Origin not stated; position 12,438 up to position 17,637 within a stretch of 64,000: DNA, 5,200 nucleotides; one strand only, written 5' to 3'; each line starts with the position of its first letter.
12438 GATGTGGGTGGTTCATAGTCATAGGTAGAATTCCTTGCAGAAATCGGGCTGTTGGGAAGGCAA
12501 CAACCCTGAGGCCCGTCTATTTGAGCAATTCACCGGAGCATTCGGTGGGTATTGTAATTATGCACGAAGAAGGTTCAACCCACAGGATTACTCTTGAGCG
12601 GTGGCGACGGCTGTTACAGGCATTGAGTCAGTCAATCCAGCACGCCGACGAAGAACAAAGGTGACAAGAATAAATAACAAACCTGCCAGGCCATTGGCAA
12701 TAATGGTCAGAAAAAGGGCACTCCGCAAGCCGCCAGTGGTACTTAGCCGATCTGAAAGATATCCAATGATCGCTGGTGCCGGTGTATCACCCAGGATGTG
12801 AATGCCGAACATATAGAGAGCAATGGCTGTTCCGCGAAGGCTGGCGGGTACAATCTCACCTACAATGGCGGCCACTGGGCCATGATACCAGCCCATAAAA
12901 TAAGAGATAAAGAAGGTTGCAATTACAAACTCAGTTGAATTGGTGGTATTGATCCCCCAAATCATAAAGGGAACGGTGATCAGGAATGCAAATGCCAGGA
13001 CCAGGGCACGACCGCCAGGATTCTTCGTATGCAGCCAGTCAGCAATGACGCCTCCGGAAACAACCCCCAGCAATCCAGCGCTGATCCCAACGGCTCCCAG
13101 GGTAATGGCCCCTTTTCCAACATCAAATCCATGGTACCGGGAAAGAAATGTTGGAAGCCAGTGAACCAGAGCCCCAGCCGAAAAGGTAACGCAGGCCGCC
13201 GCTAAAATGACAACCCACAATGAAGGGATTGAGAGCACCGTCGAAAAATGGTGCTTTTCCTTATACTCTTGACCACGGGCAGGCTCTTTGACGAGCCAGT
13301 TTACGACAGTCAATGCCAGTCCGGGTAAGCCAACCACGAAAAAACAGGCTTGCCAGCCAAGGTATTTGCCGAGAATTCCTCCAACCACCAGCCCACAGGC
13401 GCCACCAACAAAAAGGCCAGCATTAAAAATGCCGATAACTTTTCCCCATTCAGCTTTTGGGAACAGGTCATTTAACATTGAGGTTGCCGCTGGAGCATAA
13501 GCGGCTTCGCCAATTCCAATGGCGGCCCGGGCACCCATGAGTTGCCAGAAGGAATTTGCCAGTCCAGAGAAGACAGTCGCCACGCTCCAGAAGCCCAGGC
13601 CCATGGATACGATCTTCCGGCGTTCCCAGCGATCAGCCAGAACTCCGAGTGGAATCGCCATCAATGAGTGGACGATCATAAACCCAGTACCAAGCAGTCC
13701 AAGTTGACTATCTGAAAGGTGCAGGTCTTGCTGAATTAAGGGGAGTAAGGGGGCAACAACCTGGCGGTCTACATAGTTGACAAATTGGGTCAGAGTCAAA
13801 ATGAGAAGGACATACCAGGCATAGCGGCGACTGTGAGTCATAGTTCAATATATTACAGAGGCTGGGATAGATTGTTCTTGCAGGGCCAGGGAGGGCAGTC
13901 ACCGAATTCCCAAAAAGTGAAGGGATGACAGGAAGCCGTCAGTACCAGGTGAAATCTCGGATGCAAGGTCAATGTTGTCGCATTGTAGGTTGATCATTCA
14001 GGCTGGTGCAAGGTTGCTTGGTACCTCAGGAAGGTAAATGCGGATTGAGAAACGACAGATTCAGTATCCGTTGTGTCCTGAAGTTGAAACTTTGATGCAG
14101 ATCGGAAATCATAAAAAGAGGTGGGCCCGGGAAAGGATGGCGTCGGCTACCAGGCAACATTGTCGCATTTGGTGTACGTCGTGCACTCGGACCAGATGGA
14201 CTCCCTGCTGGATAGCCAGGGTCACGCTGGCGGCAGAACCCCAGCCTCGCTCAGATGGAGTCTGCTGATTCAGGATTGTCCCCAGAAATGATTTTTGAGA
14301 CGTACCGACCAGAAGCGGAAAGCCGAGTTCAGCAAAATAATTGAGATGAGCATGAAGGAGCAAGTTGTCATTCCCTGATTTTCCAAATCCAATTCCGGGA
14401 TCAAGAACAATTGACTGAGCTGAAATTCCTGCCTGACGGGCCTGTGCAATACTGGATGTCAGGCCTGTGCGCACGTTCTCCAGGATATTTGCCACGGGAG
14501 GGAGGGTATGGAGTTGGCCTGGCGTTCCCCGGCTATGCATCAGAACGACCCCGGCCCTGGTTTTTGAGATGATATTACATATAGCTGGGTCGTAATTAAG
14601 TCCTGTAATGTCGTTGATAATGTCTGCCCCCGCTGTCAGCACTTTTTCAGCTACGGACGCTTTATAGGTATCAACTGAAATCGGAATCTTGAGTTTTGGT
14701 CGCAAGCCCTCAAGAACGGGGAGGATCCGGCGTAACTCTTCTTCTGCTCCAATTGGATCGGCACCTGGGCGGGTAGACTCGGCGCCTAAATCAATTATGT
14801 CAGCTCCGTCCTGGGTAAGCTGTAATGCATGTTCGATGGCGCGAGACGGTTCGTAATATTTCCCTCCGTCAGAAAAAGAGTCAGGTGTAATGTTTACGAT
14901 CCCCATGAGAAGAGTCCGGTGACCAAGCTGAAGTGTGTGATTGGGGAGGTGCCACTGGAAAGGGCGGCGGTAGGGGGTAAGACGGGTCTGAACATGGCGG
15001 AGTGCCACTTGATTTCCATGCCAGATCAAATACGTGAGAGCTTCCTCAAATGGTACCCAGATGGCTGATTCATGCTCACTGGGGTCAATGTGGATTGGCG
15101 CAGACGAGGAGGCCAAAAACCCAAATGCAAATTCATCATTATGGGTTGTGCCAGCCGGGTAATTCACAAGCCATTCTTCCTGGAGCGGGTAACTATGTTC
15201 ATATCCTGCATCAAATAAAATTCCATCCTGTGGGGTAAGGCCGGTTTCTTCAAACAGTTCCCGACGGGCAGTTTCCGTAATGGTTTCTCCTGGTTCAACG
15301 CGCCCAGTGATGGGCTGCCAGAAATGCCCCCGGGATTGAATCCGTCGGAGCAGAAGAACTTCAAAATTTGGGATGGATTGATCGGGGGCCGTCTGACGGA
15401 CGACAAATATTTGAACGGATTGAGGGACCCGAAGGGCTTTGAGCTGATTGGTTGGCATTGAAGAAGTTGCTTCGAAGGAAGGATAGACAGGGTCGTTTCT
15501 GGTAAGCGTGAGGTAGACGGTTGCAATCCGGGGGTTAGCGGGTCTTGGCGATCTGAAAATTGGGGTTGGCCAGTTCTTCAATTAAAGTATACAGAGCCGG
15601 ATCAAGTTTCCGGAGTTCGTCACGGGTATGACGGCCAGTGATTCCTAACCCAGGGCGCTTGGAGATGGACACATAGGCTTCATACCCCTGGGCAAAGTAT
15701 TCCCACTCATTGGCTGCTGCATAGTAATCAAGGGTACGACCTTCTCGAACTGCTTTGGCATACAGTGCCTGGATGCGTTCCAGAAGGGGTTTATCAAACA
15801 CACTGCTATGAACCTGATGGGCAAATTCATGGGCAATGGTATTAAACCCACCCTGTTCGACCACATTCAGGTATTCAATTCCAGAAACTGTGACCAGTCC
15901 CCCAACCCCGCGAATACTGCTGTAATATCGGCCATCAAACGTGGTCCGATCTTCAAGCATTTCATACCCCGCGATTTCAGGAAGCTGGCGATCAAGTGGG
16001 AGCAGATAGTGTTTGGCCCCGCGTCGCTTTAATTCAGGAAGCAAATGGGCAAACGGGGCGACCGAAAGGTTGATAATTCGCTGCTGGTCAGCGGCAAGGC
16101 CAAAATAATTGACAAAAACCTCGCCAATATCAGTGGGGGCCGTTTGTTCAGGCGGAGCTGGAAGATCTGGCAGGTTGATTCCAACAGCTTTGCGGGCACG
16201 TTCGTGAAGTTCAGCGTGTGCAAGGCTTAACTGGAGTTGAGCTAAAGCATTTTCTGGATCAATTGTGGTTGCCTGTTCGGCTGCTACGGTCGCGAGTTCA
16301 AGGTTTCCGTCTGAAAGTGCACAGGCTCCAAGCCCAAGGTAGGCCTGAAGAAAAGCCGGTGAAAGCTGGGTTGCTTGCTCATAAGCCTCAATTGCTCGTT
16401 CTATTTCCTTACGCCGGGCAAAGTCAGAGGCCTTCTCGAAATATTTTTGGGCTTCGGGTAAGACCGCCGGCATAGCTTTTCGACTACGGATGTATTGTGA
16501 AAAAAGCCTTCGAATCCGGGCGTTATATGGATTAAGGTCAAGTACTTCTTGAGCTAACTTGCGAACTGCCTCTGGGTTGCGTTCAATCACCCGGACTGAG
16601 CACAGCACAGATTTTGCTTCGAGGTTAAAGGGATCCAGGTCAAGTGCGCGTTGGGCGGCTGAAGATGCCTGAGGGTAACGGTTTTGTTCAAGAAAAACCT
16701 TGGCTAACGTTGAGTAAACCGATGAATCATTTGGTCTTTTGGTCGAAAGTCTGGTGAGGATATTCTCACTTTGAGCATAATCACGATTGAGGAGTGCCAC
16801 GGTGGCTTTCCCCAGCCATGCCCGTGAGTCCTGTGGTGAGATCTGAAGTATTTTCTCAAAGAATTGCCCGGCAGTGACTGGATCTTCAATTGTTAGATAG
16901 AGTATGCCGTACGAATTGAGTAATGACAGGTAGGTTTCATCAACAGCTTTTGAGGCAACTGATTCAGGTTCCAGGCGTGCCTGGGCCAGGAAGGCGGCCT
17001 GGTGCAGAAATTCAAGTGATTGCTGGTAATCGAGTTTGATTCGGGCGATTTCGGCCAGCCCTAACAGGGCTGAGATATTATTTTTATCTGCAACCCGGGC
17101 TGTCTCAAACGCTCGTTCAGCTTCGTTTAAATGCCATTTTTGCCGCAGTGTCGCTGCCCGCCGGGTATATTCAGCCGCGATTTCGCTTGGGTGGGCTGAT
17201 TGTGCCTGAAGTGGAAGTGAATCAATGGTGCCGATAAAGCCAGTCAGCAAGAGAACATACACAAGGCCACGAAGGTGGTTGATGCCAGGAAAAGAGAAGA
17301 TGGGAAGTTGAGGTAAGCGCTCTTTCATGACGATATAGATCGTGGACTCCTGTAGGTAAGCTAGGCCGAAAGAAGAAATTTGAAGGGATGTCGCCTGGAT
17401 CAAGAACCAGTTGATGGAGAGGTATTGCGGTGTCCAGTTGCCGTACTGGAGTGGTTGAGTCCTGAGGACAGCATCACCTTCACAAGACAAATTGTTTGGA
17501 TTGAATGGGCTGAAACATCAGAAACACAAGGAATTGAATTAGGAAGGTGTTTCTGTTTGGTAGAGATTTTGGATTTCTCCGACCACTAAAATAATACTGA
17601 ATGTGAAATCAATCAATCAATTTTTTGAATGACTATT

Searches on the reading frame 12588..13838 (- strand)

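Call 63: search_protein_families(library=padloc, proteins=[window:12588-13838:-], max_evalue=0.00001)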
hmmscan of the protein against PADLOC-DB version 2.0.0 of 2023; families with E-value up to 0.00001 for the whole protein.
window:12588-13838:- (416 aa): 0 families

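Call 64: search_protein_families(library=pfam, proteins=[window:12588-13838:-], max_evalue=1e-8)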
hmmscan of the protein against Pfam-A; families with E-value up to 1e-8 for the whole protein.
window:12588-13838:- (416 aa): 3 families
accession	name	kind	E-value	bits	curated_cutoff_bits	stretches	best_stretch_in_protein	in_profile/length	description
PF07690.21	MFS_1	-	1.3e-61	208.9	33.4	1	14-348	1-341/347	Major Facilitator Superfamily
PF03137.26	OATP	-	5e-15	55.2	25.8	0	200-291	288-379/545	Organic Anion Transporter Polypeptide (OATP) family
PF00083.30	Sugar_tr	-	1e-10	41.5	22.3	1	41-185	43-193/452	Sugar (and other) transporter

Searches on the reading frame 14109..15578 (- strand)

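Call 63: search_protein_families(library=padloc, proteins=[window:14109-15578:-], max_evalue=0.00001)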
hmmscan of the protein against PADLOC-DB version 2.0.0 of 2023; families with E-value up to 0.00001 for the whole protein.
window:14109-15578:- (489 aa): 0 families

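Call 64: search_protein_families(library=pfam, proteins=[window:14109-15578:-], max_evalue=1e-8)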
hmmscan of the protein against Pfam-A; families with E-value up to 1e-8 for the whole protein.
window:14109-15578:- (489 aa): 2 families
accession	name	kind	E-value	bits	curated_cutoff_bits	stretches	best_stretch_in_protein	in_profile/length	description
PF00809.28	Pterin_bind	-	1.3e-80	271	25.5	1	225-466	1-244/244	Pterin binding enzyme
PF00293.34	NUDIX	-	7.1e-19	68.6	21.1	1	73-186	16-124/134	NUDIX domain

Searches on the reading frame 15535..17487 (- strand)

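Call 12: search_protein_families(library=pfam, proteins=[window:15535-17487:-], max_evalue=1)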
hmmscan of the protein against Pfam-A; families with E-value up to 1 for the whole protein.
window:15535-17487:- (650 aa): 21 families
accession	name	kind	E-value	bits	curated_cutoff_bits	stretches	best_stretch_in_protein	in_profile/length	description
PF14559.12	TPR_19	-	5.4e-18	65.5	25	3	202-263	6-67/68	Tetratricopeptide repeat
PF07719.23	TPR_2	-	5.9e-17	60.8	27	3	257-287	3-33/34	Tetratricopeptide repeat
PF00515.34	TPR_1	-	9.4e-14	51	27.8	3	257-288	3-34/34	Tetratricopeptide repeat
PF13428.12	TPR_14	-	2e-12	46.9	23.5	3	353-388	8-43/44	Tetratricopeptide repeat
PF13432.12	TPR_16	-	1.1e-11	45.4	32.7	2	351-413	2-64/65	Tetratricopeptide repeat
PF13431.12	TPR_17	-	1.4e-11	44.2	24.4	1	209-240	1-32/34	Tetratricopeptide repeat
PF23914.1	TPR_CcmH_CycH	-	2.1e-11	44.3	42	3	193-276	56-142/158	Cytochrome c-type biogenesis protein H TPR domain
PF13181.12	TPR_8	-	4.5e-10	39.3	25.7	2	381-413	2-34/34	Tetratricopeptide repeat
PF13414.12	TPR_11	-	1.3e-09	38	26.8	1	358-388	6-36/42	TPR repeat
PF13424.12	TPR_12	-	2.2e-09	37.8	30.1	2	237-285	26-75/77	Tetratricopeptide repeat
PF25062.1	ARM_TT21_N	-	8.3e-08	32.7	40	2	196-273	144-220/222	Tetratricopeptide repeat protein 21 N-terminal ARM repeat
PF25058.1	ARM_TT21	-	0.0039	17.6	27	1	144-269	13-142/155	Tetratricopeptide repeat protein 21 ARM repeat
PF07737.17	ATLF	-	0.0056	16.8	27.4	1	543-638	106-192/193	Anthrax toxin lethal factor, N- and C-terminal domain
PF12895.13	ANAPC3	-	0.013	16.2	27.2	1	209-279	11-80/82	Anaphase-promoting complex, cyclosome, subunit 3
PF24575.1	TPR_Slam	-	0.018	15.9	35.2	1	223-275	49-101/104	Surface lipoprotein assembly modifier, N-terminal TPR repeats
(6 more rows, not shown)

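Call 63: search_protein_families(library=padloc, proteins=[window:15535-17487:-], max_evalue=0.00001)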
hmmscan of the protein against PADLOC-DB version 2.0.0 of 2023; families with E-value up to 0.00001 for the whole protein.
window:15535-17487:- (650 aa): 0 families
